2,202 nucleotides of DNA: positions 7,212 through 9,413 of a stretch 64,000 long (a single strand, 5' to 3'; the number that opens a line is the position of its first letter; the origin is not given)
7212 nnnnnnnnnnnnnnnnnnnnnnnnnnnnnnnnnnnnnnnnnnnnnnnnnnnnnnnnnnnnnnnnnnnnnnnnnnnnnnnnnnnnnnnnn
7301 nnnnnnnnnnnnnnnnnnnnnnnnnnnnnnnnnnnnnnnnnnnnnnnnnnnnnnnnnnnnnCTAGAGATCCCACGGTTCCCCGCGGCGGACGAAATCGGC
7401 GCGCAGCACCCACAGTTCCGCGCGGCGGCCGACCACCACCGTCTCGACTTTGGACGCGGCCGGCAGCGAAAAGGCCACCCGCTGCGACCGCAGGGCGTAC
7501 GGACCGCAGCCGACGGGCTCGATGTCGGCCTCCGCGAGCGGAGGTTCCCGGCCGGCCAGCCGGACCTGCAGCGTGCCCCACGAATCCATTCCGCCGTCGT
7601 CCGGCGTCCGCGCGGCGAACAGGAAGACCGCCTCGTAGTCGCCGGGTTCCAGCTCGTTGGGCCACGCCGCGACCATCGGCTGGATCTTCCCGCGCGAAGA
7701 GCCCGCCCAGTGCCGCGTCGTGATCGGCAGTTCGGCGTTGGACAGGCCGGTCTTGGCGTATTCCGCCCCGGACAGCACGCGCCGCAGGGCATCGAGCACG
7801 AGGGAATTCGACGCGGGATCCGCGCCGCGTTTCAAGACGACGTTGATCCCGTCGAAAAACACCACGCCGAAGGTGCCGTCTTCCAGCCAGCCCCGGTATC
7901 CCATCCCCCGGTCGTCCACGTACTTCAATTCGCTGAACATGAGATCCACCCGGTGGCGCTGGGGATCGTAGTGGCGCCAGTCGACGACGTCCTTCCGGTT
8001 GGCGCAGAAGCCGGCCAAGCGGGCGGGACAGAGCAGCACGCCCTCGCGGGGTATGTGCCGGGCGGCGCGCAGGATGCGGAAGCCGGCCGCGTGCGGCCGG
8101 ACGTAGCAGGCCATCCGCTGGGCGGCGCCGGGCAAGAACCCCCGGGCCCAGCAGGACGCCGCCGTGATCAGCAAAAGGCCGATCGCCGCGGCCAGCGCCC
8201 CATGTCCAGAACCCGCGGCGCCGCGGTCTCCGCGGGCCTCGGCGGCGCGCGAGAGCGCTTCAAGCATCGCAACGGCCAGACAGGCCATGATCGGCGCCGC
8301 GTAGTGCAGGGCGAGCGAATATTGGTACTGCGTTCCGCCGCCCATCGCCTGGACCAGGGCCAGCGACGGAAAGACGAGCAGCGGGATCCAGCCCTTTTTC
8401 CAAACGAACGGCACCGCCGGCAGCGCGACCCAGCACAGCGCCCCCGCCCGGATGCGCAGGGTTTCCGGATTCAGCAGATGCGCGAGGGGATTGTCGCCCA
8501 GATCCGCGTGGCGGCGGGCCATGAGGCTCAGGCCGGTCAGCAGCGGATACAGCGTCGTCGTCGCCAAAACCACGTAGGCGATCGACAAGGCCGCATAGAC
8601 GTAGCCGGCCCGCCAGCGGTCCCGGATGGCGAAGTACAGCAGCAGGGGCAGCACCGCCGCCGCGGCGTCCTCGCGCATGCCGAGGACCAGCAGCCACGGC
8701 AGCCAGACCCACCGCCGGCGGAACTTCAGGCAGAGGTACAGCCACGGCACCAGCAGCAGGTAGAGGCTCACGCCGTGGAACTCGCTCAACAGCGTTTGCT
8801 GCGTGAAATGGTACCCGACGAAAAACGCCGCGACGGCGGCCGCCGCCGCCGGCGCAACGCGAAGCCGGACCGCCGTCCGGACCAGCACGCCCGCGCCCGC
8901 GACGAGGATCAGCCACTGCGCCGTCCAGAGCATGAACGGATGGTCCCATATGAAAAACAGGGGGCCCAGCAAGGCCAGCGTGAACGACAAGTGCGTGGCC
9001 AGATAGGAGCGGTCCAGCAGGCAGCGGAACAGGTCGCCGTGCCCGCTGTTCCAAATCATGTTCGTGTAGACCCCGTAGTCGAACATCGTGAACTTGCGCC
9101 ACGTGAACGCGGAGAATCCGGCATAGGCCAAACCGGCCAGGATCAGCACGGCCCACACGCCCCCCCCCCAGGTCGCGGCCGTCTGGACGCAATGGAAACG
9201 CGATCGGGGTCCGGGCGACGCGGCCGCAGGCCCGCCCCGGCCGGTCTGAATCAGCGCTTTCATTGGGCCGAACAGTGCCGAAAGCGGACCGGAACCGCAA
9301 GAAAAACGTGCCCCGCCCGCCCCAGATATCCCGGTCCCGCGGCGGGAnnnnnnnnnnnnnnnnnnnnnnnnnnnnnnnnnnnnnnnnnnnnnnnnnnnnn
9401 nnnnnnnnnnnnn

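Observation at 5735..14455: Operon of four consecutive polytopic GT-C-like membrane proteins, one fused to a discoidin-like lectin domain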

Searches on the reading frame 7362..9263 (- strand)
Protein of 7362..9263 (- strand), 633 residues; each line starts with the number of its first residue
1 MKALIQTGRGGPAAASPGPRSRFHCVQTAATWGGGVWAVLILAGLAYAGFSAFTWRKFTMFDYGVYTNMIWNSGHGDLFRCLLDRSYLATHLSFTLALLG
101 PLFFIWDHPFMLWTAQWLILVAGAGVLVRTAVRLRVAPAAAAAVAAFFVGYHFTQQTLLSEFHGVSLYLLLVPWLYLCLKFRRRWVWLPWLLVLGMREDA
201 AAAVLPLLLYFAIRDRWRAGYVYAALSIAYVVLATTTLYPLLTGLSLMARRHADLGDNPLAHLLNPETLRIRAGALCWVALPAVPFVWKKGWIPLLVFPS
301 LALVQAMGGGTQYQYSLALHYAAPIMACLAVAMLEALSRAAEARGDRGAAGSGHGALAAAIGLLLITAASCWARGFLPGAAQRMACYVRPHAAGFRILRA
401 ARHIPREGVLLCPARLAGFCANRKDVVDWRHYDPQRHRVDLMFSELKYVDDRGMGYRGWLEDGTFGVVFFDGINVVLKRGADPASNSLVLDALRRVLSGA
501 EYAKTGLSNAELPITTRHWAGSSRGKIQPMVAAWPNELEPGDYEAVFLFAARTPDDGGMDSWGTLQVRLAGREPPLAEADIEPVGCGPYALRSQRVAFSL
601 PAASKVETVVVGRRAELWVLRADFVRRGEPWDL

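Call 4: search_protein_families(library=pfam, proteins=[window:7362-9263:-], max_evalue=0.1)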
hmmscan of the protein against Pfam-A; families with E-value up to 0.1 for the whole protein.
window:7362-9263:- (633 aa): 1 family
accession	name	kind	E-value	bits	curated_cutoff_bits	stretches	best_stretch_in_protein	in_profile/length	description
PF09852.15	DUF2079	-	3.1e-29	102.8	28.2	1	59-443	8-420/459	Predicted membrane protein (DUF2079)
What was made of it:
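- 7362..9263 (-): G3: 633-aa DUF2079 polytopic membrane protein with a 260-aa C-terminal domain. Invariant D62 in the MFDYG loop after the first membrane helix. Pfam DUF2079 102.8 bits (call 4).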

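Call 5: search_protein_families(library=ncbifam, proteins=[window:7362-9263:-], max_evalue=0.1)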
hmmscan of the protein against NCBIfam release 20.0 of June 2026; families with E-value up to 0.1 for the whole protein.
window:7362-9263:- (633 aa): 0 families

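Call 31: find_homologous_proteins(query=window:7362-9263:-)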
Query window:7362-9263:- (633 aa): 105 proteins with E <= 0.001 among 8000 candidates.
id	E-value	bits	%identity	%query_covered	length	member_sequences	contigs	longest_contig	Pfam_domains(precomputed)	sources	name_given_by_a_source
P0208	0.0e+0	1329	93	100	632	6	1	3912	PF09852.16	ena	-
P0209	0.0e+0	1065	75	100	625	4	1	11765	PF09852.16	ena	-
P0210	9.4e-276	934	66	100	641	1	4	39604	PF09852.16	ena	-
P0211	6.0e-267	905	64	100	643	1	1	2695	PF09852.16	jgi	jgi:uncharacterized membrane protein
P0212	8.8e-258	875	61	97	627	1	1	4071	PF09852.16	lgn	-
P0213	1.0e-250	852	62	96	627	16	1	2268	PF09852.16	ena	-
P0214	3.6e-248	843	60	100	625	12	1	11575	PF09852.16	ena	-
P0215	6.7e-248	842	61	100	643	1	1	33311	PF09852.16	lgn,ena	-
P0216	5.8e-245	833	60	99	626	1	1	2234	PF09852.16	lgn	-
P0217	6.2e-241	819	62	93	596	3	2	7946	PF09852.16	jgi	jgi:hypothetical protein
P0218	6.8e-240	816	60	96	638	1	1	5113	PF09852.16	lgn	-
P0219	2.1e-238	811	61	93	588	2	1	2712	PF09852.16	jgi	-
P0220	7.0e-238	809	60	95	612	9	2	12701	PF09852.16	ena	-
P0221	4.2e-234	797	61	95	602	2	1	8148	PF09852.16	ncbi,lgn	-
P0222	1.9e-231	788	59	95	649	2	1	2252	PF09852.16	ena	-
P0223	2.3e-227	775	59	94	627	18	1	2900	PF09852.16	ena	-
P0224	1.4e-200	686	64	74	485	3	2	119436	PF09852.16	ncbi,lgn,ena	-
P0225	1.3e-188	647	53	93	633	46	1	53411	PF09852.16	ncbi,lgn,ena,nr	ncbi:MAG TPA: DUF2079 domain-containing protein [Kiritimatiellia bacterium]|nr:DUF2079 domain-contai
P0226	1.3e-186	640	51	98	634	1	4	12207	PF09852.16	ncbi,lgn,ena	-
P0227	2.0e-143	497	45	91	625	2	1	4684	PF09852.16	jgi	-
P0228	2.7e-138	480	41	96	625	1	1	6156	PF09852.16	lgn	-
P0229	1.5e-136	474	43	94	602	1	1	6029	PF09852.16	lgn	-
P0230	5.7e-136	473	42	92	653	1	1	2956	PF09852.16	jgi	jgi:uncharacterized membrane protein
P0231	2.6e-135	470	45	91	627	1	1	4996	PF09852.16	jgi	-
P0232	1.7e-128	448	41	92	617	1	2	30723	PF09852.16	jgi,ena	jgi:hypothetical protein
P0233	3.6e-127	443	53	55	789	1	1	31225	PF09852.16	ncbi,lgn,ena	-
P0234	1.9e-125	438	42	94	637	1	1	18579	PF09852.16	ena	-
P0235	2.2e-125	438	40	99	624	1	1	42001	PF09852.16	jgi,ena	-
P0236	2.3e-125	438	40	93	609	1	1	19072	PF09852.16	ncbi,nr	ncbi:hypothetical protein BVX97_02490 [bacterium E08(2017)]|nr:hypothetical protein BVX97_02490 [bac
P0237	4.8e-125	436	47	71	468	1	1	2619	PF09852.16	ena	-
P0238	3.4e-123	430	38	94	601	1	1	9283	PF09852.16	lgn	-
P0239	6.0e-123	430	42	91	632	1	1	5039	PF09852.16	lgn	-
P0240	4.4e-122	427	40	94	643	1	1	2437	PF09852.16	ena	-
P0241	9.1e-122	426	39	91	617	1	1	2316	PF09852.16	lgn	-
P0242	3.4e-121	424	40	93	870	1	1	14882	PF09852.16,PF09335.17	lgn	-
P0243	6.0e-121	423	42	94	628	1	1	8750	PF09852.16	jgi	jgi:uncharacterized membrane protein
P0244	5.1e-120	420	49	72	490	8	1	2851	PF09852.16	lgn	-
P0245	1.8e-119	418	39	90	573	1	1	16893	PF09852.16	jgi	jgi:hypothetical protein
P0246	2.0e-119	418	41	93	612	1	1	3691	PF09852.16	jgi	jgi:uncharacterized membrane protein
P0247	2.9e-119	417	41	92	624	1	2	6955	PF09852.16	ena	-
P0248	2.9e-119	417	42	91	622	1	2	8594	PF09852.16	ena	-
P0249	1.1e-117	412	39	92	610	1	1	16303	PF09852.16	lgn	-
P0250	1.3e-116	409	38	93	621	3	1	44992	PF09852.16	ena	-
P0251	9.5e-116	406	42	73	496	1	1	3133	PF09852.16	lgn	-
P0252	4.2e-115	404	40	94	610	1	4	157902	PF09852.16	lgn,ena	-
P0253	9.6e-115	402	38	92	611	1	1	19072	PF09852.16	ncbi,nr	ncbi:hypothetical protein BVX97_02495 [bacterium E08(2017)]|nr:hypothetical protein BVX97_02495 [bac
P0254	1.3e-114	402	41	93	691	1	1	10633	PF09852.16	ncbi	-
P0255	4.2e-113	397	46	72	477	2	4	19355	PF09852.16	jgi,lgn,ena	-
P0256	3.4e-112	394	39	91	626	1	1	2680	PF09852.16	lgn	-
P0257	3.5e-112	394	38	91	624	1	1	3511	PF09852.16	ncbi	-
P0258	9.1e-112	393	44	70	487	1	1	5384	PF09852.16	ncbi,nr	ncbi:MAG: DUF2079 domain-containing protein [Lentisphaerae bacterium]|nr:DUF2079 domain-containing p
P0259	2.1e-110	388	40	91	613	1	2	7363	PF09852.16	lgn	-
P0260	1.4e-109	385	38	93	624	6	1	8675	PF09852.16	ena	-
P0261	1.5e-109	385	36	94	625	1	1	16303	PF09852.16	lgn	-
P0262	2.0e-109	385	37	92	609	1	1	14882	PF09852.16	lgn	-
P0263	2.0e-109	385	41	90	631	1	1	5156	PF09852.16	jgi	-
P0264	5.2e-109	383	39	94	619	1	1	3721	PF09852.16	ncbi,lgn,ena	-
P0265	1.2e-108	382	49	69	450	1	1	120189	PF09852.16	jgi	jgi:uncharacterized membrane protein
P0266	3.1e-108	381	37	93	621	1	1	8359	PF09852.16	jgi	jgi:uncharacterized membrane protein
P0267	5.8e-108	380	41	72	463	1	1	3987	PF09852.16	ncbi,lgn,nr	ncbi:MAG: DUF2079 domain-containing protein [Candidatus Aureabacteria bacterium]|nr:DUF2079 domain-c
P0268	7.0e-108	380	37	92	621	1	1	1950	PF09852.16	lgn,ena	-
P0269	8.4e-108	380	39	98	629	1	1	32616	PF09852.16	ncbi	-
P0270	1.3e-107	379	38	92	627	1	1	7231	PF09852.16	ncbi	-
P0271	5.4e-106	374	40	92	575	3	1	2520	PF09852.16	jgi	jgi:hypothetical protein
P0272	9.3e-106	373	42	71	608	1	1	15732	PF09852.16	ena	-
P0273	2.8e-105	371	37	93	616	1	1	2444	PF09852.16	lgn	-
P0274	9.4e-105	369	45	71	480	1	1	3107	PF09852.16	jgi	jgi:uncharacterized membrane protein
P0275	3.3e-104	368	38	95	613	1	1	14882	PF09852.16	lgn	-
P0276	9.7e-104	366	39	90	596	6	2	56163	PF09852.16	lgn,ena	-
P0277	4.8e-103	364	40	92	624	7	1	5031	PF09852.16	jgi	jgi:hypothetical protein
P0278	1.4e-102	362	37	91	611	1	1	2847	PF09852.16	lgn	-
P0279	1.4e-102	362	38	91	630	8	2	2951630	PF09852.16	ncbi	ncbi:DUF2079 domain-containing protein [Thermodesulfobacteriota bacterium B35]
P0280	1.8e-102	362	44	69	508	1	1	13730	PF09852.16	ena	-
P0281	2.5e-102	361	44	70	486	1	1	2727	PF09852.16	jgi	jgi:hypothetical protein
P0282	6.8e-102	360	39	97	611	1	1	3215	PF09852.16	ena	-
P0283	1.9e-101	358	40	93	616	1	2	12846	PF09852.16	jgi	jgi:uncharacterized membrane protein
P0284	2.2e-101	358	37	93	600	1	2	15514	PF09852.16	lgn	-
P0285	5.0e-101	357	40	72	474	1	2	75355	PF09852.16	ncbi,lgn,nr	ncbi:MAG: DUF2079 domain-containing protein [Chlamydiae bacterium]|nr:DUF2079 domain-containing prot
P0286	8.2e-101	356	42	70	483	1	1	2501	PF09852.16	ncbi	ncbi:MAG: DUF2079 domain-containing protein [Lentisphaerota bacterium]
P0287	9.3e-101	356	44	71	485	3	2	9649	PF09852.16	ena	-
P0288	1.9e-100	355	39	93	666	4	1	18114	PF09852.16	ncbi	-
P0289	2.0e-100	355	40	89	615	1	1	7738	PF09852.16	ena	-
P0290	2.9e-100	355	38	92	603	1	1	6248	PF09852.16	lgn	-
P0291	9.4e-99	350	43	67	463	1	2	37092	PF09852.16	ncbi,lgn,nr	ncbi:MAG: DUF2079 domain-containing protein [Chlamydiae bacterium]|nr:DUF2079 domain-containing prot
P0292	5.3e-98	347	36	92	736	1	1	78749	PF09852.16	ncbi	-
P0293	7.3e-98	347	36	92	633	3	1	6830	PF09852.16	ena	-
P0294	1.3e-97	346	41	75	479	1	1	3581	PF09852.16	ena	-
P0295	8.7e-97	343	37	91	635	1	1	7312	PF09852.16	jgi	jgi:uncharacterized membrane protein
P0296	4.5e-96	341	40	70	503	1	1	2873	PF09852.16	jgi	jgi:uncharacterized membrane protein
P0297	1.7e-95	339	40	91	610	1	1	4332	PF09852.16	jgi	jgi:uncharacterized membrane protein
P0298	2.3e-95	338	38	93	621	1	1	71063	PF09852.16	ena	-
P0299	3.5e-94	335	38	93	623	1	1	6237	PF09852.16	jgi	jgi:uncharacterized membrane protein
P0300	2.8e-93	332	36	92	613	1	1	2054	PF09852.16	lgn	-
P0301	2.9e-90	322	43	74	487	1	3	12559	PF09852.16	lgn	-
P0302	6.5e-90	320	43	71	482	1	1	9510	PF09852.16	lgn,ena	-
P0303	2.8e-89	318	34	94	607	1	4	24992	PF09852.16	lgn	-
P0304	6.8e-88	314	37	92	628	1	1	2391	PF09852.16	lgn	-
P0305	3.8e-87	311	36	91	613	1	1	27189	PF09852.16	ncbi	-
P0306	2.6e-86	309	42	72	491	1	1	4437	PF09852.16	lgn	-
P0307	3.2e-86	308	35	92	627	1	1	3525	PF09852.16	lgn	-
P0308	1.3e-84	303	35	93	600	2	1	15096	PF09852.16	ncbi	-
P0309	2.2e-84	302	36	91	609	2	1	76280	PF09852.16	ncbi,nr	ncbi:MAG: DUF2079 domain-containing protein [Kiritimatiellae bacterium]|nr:DUF2079 domain-containing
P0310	1.5e-83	299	35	92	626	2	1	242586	PF09852.16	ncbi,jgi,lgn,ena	-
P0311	2.8e-83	298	35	97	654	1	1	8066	PF09852.16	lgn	-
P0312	2.0e-72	263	52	42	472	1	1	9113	PF00800.24,PF09852.16,PF01817.27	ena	-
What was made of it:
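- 7362..9263 (-): 105 homologues, all DUF2079 (call 31).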

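Call 32: find_encoding_contigs(protein=P0209, flank=10000, max_places=1)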
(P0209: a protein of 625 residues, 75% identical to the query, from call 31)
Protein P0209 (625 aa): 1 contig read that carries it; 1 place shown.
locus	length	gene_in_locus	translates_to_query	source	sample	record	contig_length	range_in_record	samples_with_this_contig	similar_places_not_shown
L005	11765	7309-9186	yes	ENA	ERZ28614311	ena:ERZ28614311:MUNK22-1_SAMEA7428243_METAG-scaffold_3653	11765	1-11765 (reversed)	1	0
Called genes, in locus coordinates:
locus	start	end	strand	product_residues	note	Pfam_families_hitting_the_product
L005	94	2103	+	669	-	PF00270:DEAD (weak), PF13307:Helicase_C_2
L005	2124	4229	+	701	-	-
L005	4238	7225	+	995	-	-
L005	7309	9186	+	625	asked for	PF09852:DUF2079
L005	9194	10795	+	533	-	PF02366:PMT, PF02516:STT3, PF13231:PMT_2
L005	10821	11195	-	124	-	-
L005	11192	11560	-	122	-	-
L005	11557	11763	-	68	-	?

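Call 33: find_encoding_contigs(protein=P0210, flank=10000, max_places=1)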
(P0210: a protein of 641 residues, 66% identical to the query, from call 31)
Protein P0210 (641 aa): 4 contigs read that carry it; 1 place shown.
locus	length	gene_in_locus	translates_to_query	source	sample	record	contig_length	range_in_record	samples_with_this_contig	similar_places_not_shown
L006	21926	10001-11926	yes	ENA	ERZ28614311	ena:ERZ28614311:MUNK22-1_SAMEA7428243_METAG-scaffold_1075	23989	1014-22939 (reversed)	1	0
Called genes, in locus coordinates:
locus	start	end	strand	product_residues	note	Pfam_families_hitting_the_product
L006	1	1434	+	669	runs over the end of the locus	PF00270:DEAD, PF13307:Helicase_C_2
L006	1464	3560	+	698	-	-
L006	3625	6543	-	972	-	PF13385:Laminin_G_3, PF20578:aBig_2, PF08757:CotH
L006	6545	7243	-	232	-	PF16316:DUF4956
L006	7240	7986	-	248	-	PF09359:VTC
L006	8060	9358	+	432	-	PF09992:NAGPA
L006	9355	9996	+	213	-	-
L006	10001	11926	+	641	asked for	PF09852:DUF2079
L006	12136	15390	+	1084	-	PF00932:LTD, PF03160:Calx-beta (faint), PF18998:Flg_new_2, PF00932:LTD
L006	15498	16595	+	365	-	PF01571:GCV_T, PF08669:GCV_T_C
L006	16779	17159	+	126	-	PF01597:GCV_H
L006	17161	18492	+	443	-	PF02347:GDC-P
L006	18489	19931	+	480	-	PF02347:GDC-P, PF00266:Aminotran_5, PF21478:GcvP2_C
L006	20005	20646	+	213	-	PF21948:LplA-B_cat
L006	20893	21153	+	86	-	PF01541:GIY-YIG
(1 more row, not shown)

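Call 34: find_encoding_contigs(protein=P0225, flank=10000, max_places=1)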
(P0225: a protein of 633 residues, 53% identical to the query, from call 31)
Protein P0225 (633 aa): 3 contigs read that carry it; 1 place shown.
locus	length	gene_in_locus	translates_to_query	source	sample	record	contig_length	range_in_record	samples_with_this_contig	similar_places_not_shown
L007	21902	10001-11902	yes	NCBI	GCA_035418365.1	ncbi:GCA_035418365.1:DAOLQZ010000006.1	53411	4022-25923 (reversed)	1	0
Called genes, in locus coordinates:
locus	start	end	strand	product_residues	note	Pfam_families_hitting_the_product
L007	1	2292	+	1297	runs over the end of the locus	PF01364:Peptidase_C25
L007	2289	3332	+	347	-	PF13646:HEAT_2 (faint)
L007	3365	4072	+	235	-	-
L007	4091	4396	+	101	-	PF05402:PqqD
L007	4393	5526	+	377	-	PF04055:Radical_SAM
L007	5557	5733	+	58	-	-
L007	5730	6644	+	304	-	PF27840:ScmC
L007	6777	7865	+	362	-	PF13145:Rotamase_2, PF13616:Rotamase_3, PF00639:Rotamase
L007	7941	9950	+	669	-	PF04851:ResIII (faint), PF00270:DEAD, PF13307:Helicase_C_2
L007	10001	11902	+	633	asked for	PF09852:DUF2079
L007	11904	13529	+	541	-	PF13231:PMT_2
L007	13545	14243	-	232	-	PF16316:DUF4956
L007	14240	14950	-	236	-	PF09359:VTC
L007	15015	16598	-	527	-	PF00009:GTP_EFTU, PF01926:MMR_HSR1 (weak), PF22042:EF-G_D2, PF03144:GTP_EFTU_D2 (weak), PF16658:RF3_C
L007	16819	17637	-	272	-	PF04018:VCA0040-like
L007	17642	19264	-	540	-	PF00890:FAD_binding_2, PF02910:Succ_DH_flav_C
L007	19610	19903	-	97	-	PF05016:ParE_toxin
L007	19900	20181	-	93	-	PF02604:PhdYeFM_antitox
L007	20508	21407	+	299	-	PF01565:FAD_binding_4, PF02873:MurB_C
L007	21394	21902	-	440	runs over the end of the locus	PF02878:PGM_PMM_I, PF02879:PGM_PMM_II, PF02880:PGM_PMM_III, PF00408:PGM_PMM_IV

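Call 39: search_solved_structures(query=A3, max_evalue=10)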
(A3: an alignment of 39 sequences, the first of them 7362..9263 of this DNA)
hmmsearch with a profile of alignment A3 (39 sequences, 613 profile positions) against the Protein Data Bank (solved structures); distinct sequences matched with E-value up to 10: 1.
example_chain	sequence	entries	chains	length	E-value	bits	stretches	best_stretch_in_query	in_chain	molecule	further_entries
8dbs_X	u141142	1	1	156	2.6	9.6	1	400-473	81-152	ATP synthase subunit b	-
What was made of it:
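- On GT-C fold glycosyltransferase superfamily (G3 specifically): No PDB sequence hit (call 39).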

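Call 43: search_protein_families(library=pfam, alignment_id=A3, max_evalue=1)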
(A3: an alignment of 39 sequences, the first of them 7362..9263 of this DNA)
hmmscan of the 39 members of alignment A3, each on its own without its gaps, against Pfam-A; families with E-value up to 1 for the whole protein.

A. member 1, window:7362-9263:- (633 aa): 1 family
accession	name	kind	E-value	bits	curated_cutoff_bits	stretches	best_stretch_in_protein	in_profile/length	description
PF09852.15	DUF2079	-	3.1e-29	102.8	28.2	1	59-443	8-420/459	Predicted membrane protein (DUF2079)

B. families by the number of members that match (of 39 scanned): 9 families
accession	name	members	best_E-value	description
PF09852.15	DUF2079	39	6e-36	Predicted membrane protein (DUF2079)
PF08038.17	Tom7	3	0.062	TOM7 family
PF00659.24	POLO_box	2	0.004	POLO box duplicated region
PF24372.1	DUF7528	2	0.09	Family of unknown function (DUF7528)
PF19086.5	Terpene_syn_C_2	1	0.041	Terpene synthase family 2, C-terminal metal binding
PF22253.2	DUF6948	1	0.041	Domain of unknown function (DUF6948)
PF08159.17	NUC153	1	0.043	NUC153 domain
PF19987.4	DUF6423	1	0.045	Family of unknown function (DUF6423)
PF21222.2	Lamp2_2nd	1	0.36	Lysosome-associated membrane glycoprotein 2, transmembrane segment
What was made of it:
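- On GT-C fold glycosyltransferase superfamily (G3 specifically): No secondary Pfam hits among 39 members (call 43).
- On Pfam DUF2079 (PF09852): All 39 aligned homologues match (call 43).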

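Call 90: search_protein_families(library=ncbifam, alignment_id=A3, max_evalue=1)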
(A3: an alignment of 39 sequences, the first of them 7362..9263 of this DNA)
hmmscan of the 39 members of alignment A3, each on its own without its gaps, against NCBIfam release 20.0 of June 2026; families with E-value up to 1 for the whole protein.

A. member 1, window:7362-9263:- (633 aa): 0 families

B. families by the number of members that match (of 39 scanned): 4 families
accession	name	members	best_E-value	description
NF046093.1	AZOBR_p60025_fam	3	0.00061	AZOBR_p60025 family cell surface glycopolymer formation protein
NF009831.0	PRK13305.1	1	0.023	3-keto-L-gulonate-6-phosphate decarboxylase UlaD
NF000465.1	polymyxin_MCR1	1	0.025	MCR-1 family phosphoethanolamine--lipid A transferase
NF033670.1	polymyxin_MCR6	1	0.11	MCR-6 family phosphoethanolamine--lipid A transferase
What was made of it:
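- On GT-C fold glycosyltransferase superfamily (G3 specifically): Three members weakly hit an NCBIfam 'cell surface glycopolymer formation' model (E 6e-4, call 90).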
